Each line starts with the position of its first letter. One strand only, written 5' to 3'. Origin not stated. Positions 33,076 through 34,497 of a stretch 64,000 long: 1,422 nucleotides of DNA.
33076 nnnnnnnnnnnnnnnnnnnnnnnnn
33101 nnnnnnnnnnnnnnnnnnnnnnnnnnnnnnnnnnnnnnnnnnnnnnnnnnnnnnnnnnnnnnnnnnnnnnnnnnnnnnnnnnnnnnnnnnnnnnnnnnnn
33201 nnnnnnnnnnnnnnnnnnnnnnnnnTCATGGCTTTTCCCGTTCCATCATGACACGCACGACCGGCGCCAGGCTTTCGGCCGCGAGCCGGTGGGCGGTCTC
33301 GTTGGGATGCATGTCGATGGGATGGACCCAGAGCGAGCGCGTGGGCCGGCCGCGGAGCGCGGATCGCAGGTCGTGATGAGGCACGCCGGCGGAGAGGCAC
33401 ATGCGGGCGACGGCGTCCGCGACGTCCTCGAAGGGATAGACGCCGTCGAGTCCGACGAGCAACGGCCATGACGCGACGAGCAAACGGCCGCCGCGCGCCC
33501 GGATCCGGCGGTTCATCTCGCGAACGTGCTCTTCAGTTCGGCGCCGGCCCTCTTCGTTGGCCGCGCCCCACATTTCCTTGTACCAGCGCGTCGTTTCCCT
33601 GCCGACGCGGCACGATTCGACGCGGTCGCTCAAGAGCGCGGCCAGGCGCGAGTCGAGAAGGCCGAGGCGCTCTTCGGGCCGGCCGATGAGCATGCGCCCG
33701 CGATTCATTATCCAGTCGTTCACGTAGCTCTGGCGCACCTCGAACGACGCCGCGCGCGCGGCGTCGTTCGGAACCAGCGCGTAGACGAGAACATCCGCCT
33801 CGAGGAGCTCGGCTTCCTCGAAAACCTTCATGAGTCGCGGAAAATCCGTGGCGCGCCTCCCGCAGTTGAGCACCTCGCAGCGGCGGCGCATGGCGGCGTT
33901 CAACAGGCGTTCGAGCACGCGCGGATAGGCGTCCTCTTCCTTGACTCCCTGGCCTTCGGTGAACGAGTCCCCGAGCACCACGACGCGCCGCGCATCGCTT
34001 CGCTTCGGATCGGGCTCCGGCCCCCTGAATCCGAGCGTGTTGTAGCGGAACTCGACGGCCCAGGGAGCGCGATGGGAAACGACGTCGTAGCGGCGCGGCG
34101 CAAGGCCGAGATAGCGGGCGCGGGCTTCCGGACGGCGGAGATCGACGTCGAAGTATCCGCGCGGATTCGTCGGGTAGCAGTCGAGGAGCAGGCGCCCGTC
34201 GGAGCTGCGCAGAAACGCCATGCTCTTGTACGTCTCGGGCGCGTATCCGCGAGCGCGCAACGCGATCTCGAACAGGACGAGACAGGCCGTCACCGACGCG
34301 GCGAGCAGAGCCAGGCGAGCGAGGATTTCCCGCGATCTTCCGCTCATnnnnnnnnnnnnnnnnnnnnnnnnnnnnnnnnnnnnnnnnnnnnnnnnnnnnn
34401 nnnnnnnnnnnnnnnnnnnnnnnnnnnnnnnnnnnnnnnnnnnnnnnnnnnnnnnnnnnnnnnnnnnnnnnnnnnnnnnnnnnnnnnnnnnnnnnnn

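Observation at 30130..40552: Five-gene, translationally coupled operon: secreted S8/FG-GAP protease, two GT-C glycosyltransferases, an SGNH hydrolase and an FGGY sugar kinase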

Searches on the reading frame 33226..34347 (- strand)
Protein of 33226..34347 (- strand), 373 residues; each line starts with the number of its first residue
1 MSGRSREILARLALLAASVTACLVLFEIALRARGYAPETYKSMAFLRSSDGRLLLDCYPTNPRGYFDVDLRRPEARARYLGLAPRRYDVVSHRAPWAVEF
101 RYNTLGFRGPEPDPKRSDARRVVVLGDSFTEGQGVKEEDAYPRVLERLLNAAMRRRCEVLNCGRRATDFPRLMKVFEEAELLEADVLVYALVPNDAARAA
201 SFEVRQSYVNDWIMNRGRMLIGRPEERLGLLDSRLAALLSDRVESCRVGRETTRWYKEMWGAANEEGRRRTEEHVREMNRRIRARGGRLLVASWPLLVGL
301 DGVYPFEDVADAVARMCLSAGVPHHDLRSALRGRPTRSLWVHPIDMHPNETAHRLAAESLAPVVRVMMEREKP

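Call 5: search_protein_families(library=pfam, proteins=[window:33226-34347:-], max_evalue=0.01)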
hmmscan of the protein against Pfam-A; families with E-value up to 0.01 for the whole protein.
window:33226-34347:- (373 aa): 1 family
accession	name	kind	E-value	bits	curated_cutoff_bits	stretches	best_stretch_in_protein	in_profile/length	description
PF13472.12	Lipase_GDSL_2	-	3.5e-14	54.2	32.9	1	124-355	1-178/178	GDSL-like Lipase/Acylhydrolase family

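Call 6: search_protein_families(library=ncbifam, proteins=[window:33226-34347:-], max_evalue=0.01)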
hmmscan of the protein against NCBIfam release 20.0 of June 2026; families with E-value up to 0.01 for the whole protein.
window:33226-34347:- (373 aa): 2 families
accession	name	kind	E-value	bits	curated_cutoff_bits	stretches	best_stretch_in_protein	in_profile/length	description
NF047475.1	GDSL_LA_2490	hypoth_equivalog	5.5e-07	29.2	325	1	77-155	41-118/431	LA_2490 family SGNH/GDSL-type esterase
NF042968.1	AcxylEst_AxeA1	equivalog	0.0018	16.7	700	1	116-197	271-357/459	acetylxylan esterase AxeA1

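Call 49: find_homologous_proteins(query=window:33226-34347:-)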
Query window:33226-34347:- (373 aa): 982 proteins with E <= 0.001 among 8000 candidates; the best 120 are listed.
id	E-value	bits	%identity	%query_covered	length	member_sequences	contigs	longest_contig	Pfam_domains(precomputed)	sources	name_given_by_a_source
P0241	3.8e-246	834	100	100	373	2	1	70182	PF13472.13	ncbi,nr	ncbi:MAG: SGNH/GDSL hydrolase family protein [Vicinamibacteria bacterium]|nr:SGNH/GDSL hydrolase fam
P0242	2.6e-196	670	82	97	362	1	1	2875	PF13472.13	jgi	jgi:lysophospholipase L1-like esterase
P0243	3.1e-173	594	71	98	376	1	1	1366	PF13472.13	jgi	jgi:lysophospholipase L1-like esterase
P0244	1.3e-159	549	66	99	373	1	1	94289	PF13472.13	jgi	jgi:hypothetical protein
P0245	1.4e-154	533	64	100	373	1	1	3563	PF13472.13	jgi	jgi:lysophospholipase L1-like esterase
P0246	1.3e-151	523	64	100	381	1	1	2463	PF13472.13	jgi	jgi:hypothetical protein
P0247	3.5e-147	509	64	96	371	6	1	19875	PF13472.13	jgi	-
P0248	2.1e-146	506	65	98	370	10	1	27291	PF13472.13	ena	-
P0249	2.8e-146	506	65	99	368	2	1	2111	PF13472.13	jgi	jgi:lysophospholipase L1-like esterase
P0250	1.2e-145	504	66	97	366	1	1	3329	PF13472.13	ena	-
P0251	4.6e-145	502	64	98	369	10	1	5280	PF13472.13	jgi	jgi:lysophospholipase L1-like esterase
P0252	7.1e-145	501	64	97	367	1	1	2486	PF13472.13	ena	-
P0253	1.4e-144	500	66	92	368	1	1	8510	PF13472.13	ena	-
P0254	2.1e-144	499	61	99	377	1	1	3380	PF13472.13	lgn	-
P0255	4.5e-144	498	64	98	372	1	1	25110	PF13472.13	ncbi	-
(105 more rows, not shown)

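Call 52: find_encoding_contigs(protein=P0242, flank=5000, max_places=2)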
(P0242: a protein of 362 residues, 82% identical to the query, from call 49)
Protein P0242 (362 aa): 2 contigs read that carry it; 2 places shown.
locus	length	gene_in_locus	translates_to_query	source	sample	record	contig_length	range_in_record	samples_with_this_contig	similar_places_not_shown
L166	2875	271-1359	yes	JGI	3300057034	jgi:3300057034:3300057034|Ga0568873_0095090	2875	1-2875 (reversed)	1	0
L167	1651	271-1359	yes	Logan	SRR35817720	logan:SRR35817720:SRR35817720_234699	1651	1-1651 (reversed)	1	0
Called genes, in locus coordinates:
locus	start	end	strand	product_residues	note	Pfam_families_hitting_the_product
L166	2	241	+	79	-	?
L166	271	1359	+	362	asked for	PF13472:Lipase_GDSL_2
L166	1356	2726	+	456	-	PF09594:GT87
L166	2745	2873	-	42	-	?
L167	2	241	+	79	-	?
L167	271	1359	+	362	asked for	PF13472:Lipase_GDSL_2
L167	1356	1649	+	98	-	?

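Call 59: predict_structure(alignment_id=A2)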
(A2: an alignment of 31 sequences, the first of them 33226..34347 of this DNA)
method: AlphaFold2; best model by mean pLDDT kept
length: 373 residues; sequences in the alignment: 31
mean_pLDDT: 87.0   pTM: 0.85
mean pLDDT of the five models: 87.0, 86.6, 85.9, 85.8, 78.6
residues with pLDDT >= 90: 218; 70-90: 110; 50-70: 42; < 50: 3
segments of 3 or more residues with pLDDT < 50: none
pLDDT, mean of each block of 10 residues (from residue 1): 81 94 95 84 86 91 91 97 92 93 92 92 90 92 97 95 77 90 96 64 54 56 69 90 83 83 85 93 96 90 90 94 95 89 81 97 94 57
secondary structure, 60 per line:
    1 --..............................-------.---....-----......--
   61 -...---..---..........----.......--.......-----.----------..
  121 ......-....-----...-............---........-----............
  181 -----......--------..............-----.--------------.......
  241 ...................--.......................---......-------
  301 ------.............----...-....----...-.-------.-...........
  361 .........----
elements in order: H3-32 E44-47 E53-58 H73-82 H87-93 E96-102 E119-126 H128-131 H141-152 E156-163 H169-180 E186-191 H200-213 H234-259 H262-284 E288-293 H307-319 E324-326 H328-331 H350-369

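Call 61: fold_search(model_id=the predicted structure, library=pdb)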
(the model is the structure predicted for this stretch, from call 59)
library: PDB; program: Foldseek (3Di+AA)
matches with E <= 10: 1397; with E <= 0.001: 55
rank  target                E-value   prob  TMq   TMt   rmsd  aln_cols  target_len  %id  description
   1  8a2n_A                4.9e-08  1.00  0.41  0.50  11.0       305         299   14  Structure of crocagin biosynthetic protein CgnD (released 2023-02-22)
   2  8a2n_B                3.3e-07  1.00  0.42  0.51  11.2       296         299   15  Structure of crocagin biosynthetic protein CgnD (released 2023-02-22)
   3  9otv_A                3.5e-07  1.00  0.38  0.73   8.1       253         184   20  Truncated putative polyesterase from Chloracidobacterium thermophilum (released 2026-04-08)
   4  7e16_A                3.9e-07  1.00  0.39  0.66   8.2       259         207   13  crystal structure of GDSL esterase from Geobacillus thermodenitrificans (released 2021-04-14)
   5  8ik1_A                1.8e-06  1.00  0.39  0.67   7.2       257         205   12  EstL5 in complex of PMSF (released 2023-03-29)
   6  4rsh_A                4.5e-06  1.00  0.38  0.75   6.6       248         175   14  Structure of a putative lipolytic protein of G-D-S-L family from Desulfitobacterium hafniense DCB-2 (released 2014-11-19)
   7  4rw0_A                4.5e-06  1.00  0.34  0.63  10.5       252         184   12  Crystal structure of a member of the lipolytic protein G-D-S-L family from Veillonella parvula DSM 2008 (released 2015-01-28)
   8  8ik1_B                5.3e-06  1.00  0.40  0.68   7.7       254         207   14  EstL5 in complex of PMSF (released 2023-03-29)
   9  6lfc_D                7.1e-06  1.00  0.38  0.74   5.5       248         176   13  E. coli Thioesterase I mutant DG (released 2020-07-15)
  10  7bxc_J                1.2e-05  1.00  0.35  0.57   6.8       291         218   13  Crystal structure of Ca_00311 form II (released 2021-04-21)
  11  6nkd_A                1.3e-05  1.00  0.35  0.58   7.7       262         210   11  Crystal Structure of the Lipase Lip_vut3 from Goat Rumen metagenome. (released 2020-01-22)
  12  7ddy_A                1.3e-05  1.00  0.38  0.67   7.2       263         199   12  Crystal structure of an acetyl xylan esterase AlAXEase (released 2021-06-02)
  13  3rjt_A                1.6e-05  1.00  0.41  0.68   7.8       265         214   14  Crystal structure of lipolytic protein G-D-S-L family from Alicyclobacillus acidocaldarius subsp. acidocaldarius DSM 4 (released 2011-04-27)
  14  6lfc_B                1.7e-05  1.00  0.36  0.71   5.5       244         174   14  E. coli Thioesterase I mutant DG (released 2020-07-15)
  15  4rw0_B                1.7e-05  1.00  0.32  0.60  10.7       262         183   10  Crystal structure of a member of the lipolytic protein G-D-S-L family from Veillonella parvula DSM 2008 (released 2015-01-28)
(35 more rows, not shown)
